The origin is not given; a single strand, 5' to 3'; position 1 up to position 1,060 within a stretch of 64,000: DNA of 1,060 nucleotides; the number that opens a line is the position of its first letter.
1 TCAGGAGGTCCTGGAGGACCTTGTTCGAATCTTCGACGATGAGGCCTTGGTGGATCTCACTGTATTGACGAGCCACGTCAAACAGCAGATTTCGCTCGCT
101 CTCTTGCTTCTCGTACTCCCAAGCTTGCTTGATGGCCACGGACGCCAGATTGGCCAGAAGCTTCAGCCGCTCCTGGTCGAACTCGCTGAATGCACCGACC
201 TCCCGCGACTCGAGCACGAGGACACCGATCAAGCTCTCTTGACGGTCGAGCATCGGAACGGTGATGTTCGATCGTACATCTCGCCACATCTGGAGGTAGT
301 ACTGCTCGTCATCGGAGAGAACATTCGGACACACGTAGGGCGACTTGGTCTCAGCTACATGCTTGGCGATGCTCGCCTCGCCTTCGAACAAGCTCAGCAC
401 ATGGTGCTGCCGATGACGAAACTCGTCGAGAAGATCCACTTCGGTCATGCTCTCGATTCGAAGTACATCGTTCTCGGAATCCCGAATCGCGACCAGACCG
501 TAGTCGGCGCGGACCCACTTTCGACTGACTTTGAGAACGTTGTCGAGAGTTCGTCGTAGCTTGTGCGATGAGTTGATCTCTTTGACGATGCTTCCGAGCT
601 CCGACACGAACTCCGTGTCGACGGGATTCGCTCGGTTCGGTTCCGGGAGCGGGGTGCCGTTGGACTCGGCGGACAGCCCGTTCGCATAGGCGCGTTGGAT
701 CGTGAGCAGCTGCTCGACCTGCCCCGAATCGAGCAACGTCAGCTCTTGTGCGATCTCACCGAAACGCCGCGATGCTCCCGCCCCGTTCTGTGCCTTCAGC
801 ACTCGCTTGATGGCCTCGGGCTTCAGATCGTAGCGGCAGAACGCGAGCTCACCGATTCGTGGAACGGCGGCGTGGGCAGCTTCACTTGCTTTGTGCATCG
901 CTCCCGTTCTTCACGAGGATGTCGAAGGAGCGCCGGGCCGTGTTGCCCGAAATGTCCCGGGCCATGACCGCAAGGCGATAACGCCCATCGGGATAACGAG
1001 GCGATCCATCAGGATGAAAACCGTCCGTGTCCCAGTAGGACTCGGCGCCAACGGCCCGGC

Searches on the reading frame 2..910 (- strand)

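Call 57: search_protein_families(library=pfam, proteins=[window:2-910:-], max_evalue=0.00001)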
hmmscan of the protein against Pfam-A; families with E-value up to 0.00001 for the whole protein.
window:2-910:- (303 aa): 2 families
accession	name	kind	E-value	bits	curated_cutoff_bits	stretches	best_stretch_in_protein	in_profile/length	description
PF13185.12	GAF_2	-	9.8e-16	58.6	28.6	1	117-260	3-135/136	GAF domain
PF01590.32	GAF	-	6.9e-11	43.2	22.4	1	118-260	2-133/133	GAF domain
